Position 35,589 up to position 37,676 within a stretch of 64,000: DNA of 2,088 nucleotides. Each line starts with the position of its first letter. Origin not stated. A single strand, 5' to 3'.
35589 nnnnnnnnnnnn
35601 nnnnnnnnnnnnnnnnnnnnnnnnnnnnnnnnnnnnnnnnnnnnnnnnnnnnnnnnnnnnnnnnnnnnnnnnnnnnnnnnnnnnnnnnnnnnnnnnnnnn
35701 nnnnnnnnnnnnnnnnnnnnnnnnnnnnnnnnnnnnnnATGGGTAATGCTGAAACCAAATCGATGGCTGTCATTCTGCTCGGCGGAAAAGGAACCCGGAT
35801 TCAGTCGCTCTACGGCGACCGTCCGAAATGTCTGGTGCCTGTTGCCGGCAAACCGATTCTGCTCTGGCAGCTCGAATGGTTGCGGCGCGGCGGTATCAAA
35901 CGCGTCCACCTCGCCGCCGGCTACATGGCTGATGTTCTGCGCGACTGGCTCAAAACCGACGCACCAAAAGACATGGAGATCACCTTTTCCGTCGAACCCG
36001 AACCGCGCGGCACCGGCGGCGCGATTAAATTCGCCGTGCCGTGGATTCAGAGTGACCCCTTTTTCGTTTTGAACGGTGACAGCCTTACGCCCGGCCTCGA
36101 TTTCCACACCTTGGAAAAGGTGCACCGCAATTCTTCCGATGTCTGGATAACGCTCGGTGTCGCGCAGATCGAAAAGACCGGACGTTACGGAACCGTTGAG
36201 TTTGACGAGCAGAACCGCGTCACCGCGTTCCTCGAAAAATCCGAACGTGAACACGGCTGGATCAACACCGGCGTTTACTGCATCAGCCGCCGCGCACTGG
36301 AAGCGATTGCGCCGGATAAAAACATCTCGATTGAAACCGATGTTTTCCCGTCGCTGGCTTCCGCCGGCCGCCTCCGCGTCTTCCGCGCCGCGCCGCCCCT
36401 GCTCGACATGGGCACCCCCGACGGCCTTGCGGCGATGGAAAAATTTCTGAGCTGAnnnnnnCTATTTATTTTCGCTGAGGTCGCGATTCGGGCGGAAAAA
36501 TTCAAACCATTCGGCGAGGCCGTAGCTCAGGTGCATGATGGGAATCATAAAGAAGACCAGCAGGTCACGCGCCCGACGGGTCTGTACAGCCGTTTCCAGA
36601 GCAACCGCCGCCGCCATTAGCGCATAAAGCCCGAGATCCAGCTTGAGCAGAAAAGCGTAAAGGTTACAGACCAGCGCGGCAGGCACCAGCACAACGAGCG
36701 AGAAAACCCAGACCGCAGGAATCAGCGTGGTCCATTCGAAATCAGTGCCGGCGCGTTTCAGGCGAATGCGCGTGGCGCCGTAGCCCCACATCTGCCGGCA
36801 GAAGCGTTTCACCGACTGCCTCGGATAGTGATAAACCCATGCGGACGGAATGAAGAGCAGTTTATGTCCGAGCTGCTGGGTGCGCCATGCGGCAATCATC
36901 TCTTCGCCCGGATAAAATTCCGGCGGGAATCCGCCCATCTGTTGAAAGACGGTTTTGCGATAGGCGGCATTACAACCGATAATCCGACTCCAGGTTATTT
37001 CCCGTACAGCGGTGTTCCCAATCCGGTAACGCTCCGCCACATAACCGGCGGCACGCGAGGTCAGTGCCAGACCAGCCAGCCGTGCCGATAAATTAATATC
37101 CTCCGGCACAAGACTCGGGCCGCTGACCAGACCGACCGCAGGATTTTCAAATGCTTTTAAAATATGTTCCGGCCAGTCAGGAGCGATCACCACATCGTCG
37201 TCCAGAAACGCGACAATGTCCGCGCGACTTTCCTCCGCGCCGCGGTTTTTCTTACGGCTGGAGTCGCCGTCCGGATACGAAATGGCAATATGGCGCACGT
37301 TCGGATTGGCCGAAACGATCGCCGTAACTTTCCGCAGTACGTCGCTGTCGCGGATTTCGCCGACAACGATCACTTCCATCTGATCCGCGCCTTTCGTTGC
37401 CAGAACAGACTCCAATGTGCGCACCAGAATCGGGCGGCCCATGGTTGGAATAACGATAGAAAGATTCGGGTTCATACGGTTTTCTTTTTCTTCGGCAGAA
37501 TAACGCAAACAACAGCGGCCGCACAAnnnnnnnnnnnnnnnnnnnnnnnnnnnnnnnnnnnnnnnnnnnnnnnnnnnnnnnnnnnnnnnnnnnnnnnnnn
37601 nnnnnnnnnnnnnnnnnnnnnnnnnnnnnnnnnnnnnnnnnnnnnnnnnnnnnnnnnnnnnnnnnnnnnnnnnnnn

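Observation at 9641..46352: Modular lipid-linked glycosylation locus: five GT-C-like proteins, four next to a GT2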

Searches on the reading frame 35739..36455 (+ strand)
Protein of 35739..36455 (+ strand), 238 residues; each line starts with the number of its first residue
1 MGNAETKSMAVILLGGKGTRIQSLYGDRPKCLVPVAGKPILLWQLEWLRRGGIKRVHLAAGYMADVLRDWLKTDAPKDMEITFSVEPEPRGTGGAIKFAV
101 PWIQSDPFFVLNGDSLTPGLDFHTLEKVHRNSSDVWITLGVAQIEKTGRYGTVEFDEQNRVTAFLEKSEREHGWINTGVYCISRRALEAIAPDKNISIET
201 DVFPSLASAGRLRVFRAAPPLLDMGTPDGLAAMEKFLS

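Call 5: search_protein_families(library=pfam, proteins=[window:35739-36455:+])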
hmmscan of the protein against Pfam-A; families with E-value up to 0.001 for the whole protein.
window:35739-36455:+ (238 aa): 2 families
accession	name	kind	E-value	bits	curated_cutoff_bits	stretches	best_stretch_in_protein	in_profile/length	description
PF00483.29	NTP_transferase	-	2.6e-28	99.7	21.2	1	10-236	2-241/245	Nucleotidyl transferase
PF12804.13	NTP_transf_3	-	1e-11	45.7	27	1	10-132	1-111/160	MobA-like NTP transferase domain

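Call 9: search_protein_families(library=ncbifam, max_evalue=0.01, proteins=[window:35739-36455:+])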
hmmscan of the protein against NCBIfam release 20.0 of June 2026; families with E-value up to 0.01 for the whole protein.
window:35739-36455:+ (238 aa): 30 families (the best 25 are shown)
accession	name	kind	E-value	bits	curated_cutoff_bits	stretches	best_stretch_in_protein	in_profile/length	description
NF052502.1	man1P_GTase_Rv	exception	2.1e-45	155.1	440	1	10-230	3-223/352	mannose-1-phosphate guanylyltransferase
NF049965.1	GlMnHpPGnyltfHddC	equivalog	6.2e-39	133.9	300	1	10-200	3-185/221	D-glycero-D-manno-heptose 1-phosphate guanosyltransferase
TIGR03992.1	Arch_glmU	subfamily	1.1e-32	113.5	292.1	1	10-234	3-225/393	bifunctional sugar-1-phosphate nucleotidylyltransferase/acetyltransferase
TIGR01208.1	rmlA_long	equivalog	3.9e-23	81.9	320.25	1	10-190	2-182/353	glucose-1-phosphate thymidylyltransferase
TIGR02623.1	G1P_cyt_trans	equivalog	4.5e-23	82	300.25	2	91-217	105-225/255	glucose-1-phosphate cytidylyltransferase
NF041313.1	UDPGP_AglF_Halo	equivalog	5.9e-23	81.5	400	1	10-190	3-182/234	UTP--glucose-1-phosphate uridylyltransferase AglF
TIGR01173.1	glmU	equivalog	1e-22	80.6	366.85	1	10-191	3-181/452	bifunctional UDP-N-acetylglucosamine diphosphorylase/glucosamine-1-phosphate N-acetyltransferase GlmU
NF045761.1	NAMPUrTaseMurU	equivalog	5.3e-22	78.8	250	1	10-234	3-224/226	N-acetylmuramate alpha-1-phosphate uridylyltransferase MurU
NF010935.0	PRK14355.1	equivalog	9.3e-19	67.4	718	1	7-188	3-184/459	bifunctional UDP-N-acetylglucosamine diphosphorylase/glucosamine-1-phosphate N-acetyltransferase GlmU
NF041173.1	Sug_nt_acttase_Thmprot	equivalog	8.2e-17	61.2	600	1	10-230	3-220/405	bifunctional sugar-1-phosphate nucleotidylyltransferase/acetyltransferase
TIGR01207.1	rmlA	equivalog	1.5e-16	60.4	360.65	1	11-236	3-235/286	glucose-1-phosphate thymidylyltransferase RfbA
NF010940.0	PRK14360.1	equivalog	1e-15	57.3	602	1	11-193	5-187/452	bifunctional UDP-N-acetylglucosamine diphosphorylase/glucosamine-1-phosphate N-acetyltransferase GlmU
NF045697.1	MurNAcPUrMurU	equivalog_domain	3.6e-15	56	370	1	12-229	2-220/229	N-acetylmuramate alpha-1-phosphate uridylyltransferase MurU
NF010936.0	PRK14356.1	equivalog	8.4e-15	54.6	666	1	5-192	3-189/456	bifunctional UDP-N-acetylglucosamine diphosphorylase/glucosamine-1-phosphate N-acetyltransferase GlmU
NF006986.0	PRK09451.1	equivalog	4.1e-14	52.2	725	1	7-179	5-172/456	bifunctional UDP-N-acetylglucosamine diphosphorylase/glucosamine-1-phosphate N-acetyltransferase GlmU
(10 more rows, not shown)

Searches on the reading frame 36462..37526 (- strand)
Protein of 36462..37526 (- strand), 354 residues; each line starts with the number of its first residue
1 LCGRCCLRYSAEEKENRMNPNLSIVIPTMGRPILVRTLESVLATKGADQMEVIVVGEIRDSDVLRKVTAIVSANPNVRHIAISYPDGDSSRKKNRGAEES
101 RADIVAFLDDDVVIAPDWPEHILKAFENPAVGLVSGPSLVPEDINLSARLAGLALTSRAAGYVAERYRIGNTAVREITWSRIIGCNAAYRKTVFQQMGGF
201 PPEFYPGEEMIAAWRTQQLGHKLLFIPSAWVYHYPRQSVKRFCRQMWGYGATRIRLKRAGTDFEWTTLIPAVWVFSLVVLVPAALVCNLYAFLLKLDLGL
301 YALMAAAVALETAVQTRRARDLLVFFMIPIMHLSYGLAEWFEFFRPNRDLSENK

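Call 5: search_protein_families(library=pfam, proteins=[window:36462-37526:-])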
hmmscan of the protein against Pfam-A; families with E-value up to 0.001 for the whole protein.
window:36462-37526:- (354 aa): 5 families
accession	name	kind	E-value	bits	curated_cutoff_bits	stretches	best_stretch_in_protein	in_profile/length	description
PF13641.12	Glyco_tranf_2_3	-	3.4e-16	60.4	27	1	20-246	1-224/230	Glycosyltransferase like family 2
PF00535.33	Glycos_transf_2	-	1.2e-15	58.3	23.3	1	23-197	1-167/168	Glycosyl transferase family 2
PF13632.12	Glyco_trans_2_3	-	1.1e-12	48.6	27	1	104-294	1-185/198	Glycosyl transferase family group 2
PF13506.12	Glyco_transf_21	-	1.1e-07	32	21.7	1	94-201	23-121/174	Glycosyl transferase family 21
PF10111.15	Glyco_tranf_2_2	-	5.8e-06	26.4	27.3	1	48-124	28-104/276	Glycosyltransferase like family 2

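Call 9: search_protein_families(library=ncbifam, max_evalue=0.01, proteins=[window:36462-37526:-])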
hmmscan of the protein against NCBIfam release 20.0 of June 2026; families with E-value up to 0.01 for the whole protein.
window:36462-37526:- (354 aa): 13 families
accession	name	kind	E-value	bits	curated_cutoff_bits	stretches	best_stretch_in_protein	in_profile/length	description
TIGR03965.1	mycofact_glyco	equivalog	1.7e-29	103.1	280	1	17-318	72-357/467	mycofactocin biosynthesis glycosyltransferase MftF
NF041875.1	EPS_EpsD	equivalog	4.3e-20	72.4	370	1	22-267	1-241/325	exopolysaccharide biosynthesis glycosyltransferase EpsD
NF038299.1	EPS_HpsN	equivalog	1.1e-11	44.3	425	1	20-205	1-188/317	hormogonium polysaccharide biosynthesis glycosyltransferase HpsN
TIGR03937.1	PgaC_IcaA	equivalog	3.4e-11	42.7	422.3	1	12-324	37-340/407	poly-beta-1,6-N-acetyl-D-glucosamine synthase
NF041394.1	GtaseAglG_Halo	equivalog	2.9e-10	39.9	440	1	36-204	20-178/304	glucosyl-dolichyl phosphate glucuronosyltransferase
NF050050.1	ProtGlycPglI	equivalog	1.2e-08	34.6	500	1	20-157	2-138/306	GalNAc(5)-diNAcBac-PP-undecaprenol beta-1,3-glucosyltransferase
TIGR03472.1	HpnI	equivalog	6.8e-07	28.4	310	1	11-325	32-343/373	bacteriohopanetetrol glucosamine biosynthesis glycosyltransferase HpnI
TIGR04283.1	glyco_like_mftF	equivalog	1.8e-06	27.7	182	1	22-128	1-99/221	TIGR04283 family arsenosugar biosynthesis glycosyltransferase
TIGR04242.1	nodulat_NodC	equivalog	5.5e-05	22.3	550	1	11-136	39-166/395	chitooligosaccharide synthase NodC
NF050819.1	PolSacchBiosHfsG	equivalog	7.4e-05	22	500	1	17-121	9-109/302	polysaccharide biosynthesis protein HfsG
NF007482.0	PRK10073.1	equivalog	0.00013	21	423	1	19-124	5-108/334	glycosyltransferase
NF047683.1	TeichurnBiosyTuaG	equivalog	0.00065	19.4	400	1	17-120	3-105/252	teichuronic acid biosynthesis protein TuaG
NF038302.1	EPS_HpsE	equivalog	0.00099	18.2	300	1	21-124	2-109/307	hormogonium polysaccharide biosynthesis glycosyltransferase HpsE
